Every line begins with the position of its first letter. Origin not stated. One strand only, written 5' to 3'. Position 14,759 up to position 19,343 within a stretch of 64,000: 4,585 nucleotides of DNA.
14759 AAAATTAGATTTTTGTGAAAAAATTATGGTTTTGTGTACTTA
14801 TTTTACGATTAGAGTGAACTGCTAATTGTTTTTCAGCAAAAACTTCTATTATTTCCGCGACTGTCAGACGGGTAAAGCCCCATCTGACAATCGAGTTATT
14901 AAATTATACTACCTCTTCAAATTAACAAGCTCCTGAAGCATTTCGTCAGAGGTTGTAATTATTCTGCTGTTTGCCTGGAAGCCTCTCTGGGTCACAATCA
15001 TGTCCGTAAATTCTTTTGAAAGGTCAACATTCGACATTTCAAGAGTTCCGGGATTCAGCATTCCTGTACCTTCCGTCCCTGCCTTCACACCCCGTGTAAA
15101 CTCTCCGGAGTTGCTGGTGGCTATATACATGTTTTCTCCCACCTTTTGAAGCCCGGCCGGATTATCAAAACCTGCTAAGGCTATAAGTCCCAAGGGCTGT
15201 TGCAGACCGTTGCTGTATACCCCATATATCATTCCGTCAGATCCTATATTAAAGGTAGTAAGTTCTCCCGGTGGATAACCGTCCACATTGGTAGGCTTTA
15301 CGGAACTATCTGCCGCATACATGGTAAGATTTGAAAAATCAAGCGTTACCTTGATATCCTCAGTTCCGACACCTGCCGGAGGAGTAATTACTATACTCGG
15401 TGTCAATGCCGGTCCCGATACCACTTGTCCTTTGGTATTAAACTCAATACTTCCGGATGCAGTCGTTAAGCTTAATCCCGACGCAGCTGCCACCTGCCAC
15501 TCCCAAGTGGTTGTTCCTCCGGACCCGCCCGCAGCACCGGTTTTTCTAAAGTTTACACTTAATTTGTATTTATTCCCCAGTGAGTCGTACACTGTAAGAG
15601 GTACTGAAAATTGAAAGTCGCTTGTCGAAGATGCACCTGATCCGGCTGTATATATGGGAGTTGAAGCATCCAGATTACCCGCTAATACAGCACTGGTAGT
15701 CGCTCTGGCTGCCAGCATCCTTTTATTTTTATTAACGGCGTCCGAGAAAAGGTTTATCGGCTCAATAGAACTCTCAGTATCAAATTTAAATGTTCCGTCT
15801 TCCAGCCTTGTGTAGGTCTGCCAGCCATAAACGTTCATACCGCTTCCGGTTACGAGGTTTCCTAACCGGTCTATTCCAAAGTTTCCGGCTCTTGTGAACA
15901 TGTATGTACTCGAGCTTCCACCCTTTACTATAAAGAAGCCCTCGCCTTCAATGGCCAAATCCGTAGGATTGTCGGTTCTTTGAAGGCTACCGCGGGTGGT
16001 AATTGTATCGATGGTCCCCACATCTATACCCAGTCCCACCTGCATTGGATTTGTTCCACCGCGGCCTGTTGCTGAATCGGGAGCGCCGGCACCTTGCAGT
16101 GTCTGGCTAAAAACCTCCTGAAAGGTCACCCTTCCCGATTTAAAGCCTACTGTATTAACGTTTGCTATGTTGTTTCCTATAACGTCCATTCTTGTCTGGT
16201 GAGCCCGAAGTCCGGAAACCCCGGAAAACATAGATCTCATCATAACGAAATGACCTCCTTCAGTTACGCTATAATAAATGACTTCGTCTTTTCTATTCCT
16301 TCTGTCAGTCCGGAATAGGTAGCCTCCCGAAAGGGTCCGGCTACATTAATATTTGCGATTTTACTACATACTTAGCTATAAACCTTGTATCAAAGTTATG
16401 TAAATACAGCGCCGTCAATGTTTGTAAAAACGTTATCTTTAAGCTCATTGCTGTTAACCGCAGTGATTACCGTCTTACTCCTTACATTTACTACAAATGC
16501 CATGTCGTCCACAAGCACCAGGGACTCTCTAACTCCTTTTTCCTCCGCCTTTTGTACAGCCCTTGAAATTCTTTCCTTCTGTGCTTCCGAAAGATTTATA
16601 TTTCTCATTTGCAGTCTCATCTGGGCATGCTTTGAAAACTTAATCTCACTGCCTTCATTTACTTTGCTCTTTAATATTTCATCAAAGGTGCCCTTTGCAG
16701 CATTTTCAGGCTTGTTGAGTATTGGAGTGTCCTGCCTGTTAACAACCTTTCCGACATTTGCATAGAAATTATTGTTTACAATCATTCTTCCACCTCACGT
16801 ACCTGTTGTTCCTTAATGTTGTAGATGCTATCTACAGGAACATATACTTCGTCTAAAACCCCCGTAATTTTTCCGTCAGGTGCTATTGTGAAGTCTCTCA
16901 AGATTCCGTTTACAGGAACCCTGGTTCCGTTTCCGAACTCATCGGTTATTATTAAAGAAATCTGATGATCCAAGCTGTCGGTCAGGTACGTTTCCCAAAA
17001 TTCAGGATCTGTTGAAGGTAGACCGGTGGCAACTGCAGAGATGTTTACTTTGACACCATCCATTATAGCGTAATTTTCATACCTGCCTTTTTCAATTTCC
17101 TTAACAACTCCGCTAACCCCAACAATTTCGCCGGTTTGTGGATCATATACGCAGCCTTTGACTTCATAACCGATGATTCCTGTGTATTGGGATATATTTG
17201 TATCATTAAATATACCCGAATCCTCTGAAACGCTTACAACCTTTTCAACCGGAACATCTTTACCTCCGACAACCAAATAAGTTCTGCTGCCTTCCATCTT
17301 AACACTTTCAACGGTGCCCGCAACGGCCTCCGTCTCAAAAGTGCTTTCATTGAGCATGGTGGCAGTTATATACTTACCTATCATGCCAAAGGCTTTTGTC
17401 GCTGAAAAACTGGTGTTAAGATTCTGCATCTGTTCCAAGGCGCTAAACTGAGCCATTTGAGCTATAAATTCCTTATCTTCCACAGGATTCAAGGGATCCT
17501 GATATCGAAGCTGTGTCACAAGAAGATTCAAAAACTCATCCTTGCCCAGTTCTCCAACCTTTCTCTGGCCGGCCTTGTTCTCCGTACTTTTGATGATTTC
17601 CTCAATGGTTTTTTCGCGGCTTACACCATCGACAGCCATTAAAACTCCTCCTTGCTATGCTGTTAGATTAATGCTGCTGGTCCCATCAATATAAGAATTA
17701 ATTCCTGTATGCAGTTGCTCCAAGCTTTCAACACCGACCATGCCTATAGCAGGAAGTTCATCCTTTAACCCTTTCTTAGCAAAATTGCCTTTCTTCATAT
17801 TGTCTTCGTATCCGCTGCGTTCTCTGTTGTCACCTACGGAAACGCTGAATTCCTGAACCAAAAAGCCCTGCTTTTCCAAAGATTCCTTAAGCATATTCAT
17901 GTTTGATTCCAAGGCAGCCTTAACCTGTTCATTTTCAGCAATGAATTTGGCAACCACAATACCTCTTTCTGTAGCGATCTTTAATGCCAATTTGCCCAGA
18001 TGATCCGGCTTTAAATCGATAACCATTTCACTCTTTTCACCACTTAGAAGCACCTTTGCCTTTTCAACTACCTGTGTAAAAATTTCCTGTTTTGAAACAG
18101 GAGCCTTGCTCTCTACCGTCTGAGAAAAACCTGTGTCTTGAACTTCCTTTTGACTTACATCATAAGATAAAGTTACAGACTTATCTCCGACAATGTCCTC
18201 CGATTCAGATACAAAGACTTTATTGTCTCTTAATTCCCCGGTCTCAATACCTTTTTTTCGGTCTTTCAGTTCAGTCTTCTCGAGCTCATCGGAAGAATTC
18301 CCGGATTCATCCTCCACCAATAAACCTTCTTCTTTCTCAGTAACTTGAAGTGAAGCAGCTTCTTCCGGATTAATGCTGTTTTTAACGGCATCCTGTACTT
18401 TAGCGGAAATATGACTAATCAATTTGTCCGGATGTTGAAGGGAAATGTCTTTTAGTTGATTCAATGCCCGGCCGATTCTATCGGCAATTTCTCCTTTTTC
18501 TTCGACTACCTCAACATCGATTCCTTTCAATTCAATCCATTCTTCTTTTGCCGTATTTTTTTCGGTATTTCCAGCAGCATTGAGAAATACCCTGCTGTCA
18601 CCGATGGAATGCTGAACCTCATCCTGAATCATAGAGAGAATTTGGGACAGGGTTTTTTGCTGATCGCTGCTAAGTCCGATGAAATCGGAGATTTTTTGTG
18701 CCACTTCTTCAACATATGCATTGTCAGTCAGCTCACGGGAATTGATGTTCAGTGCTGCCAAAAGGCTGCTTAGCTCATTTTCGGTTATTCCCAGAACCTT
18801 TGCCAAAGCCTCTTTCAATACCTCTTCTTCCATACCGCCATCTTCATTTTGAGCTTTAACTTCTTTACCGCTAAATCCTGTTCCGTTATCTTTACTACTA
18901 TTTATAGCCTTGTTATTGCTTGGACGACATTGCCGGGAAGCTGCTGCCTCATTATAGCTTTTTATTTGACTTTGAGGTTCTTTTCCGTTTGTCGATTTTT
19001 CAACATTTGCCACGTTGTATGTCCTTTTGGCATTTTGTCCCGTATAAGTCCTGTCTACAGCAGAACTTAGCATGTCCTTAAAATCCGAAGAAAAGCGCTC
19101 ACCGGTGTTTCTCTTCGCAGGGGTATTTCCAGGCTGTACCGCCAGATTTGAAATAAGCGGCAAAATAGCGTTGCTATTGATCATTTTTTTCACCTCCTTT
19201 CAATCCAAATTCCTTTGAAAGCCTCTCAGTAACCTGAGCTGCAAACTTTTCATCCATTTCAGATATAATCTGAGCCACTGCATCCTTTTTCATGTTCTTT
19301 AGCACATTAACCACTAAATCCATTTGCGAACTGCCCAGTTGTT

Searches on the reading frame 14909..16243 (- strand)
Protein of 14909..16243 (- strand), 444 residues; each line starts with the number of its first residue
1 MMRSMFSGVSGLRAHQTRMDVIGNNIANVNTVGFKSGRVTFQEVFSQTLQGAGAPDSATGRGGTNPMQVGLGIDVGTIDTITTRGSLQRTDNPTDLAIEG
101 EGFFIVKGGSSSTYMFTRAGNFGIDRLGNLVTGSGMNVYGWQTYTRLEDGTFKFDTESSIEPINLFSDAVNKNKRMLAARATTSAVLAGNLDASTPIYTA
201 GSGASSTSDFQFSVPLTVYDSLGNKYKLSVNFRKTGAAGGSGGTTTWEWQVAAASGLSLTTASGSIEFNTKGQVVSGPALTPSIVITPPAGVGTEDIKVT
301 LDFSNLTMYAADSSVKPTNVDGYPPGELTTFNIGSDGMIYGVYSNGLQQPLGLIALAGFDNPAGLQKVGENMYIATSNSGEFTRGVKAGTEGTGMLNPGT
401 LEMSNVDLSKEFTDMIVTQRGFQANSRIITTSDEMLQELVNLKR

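Call 46: search_protein_families(library=pfam, proteins=[window:14909-16243:-], max_evalue=0.00001)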
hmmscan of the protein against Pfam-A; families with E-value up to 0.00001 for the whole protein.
window:14909-16243:- (444 aa): 4 families
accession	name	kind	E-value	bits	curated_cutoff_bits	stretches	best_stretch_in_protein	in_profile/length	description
PF06429.18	Flg_bbr_C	-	5.1e-18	64.7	23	1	398-442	2-46/46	Flagellar basal body rod FlgEFG protein C-terminal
PF07559.19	FlgE_D2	-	7.9e-16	59.3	22.7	1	190-323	1-142/142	Flagellar basal body protein FlaE D2 domain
PF00460.25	Flg_bb_rod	-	1.1e-11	44.9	20.7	1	8-35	4-31/31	Flagella basal body rod protein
PF22692.1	LlgE_F_G_D1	-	2.4e-11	44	27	1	97-138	1-41/64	Flagellar hook protein FlgE/F/G D1 domain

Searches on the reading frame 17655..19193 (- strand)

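Call 46: search_protein_families(library=pfam, proteins=[window:17655-19193:-], max_evalue=0.00001)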
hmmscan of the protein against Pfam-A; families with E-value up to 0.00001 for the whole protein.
window:17655-19193:- (512 aa): 1 family
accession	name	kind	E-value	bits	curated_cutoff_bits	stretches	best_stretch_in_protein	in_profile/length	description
PF02120.21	Flg_hook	-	1.6e-20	73.1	29.8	1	378-457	3-82/85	Flagellar hook-length control protein FliK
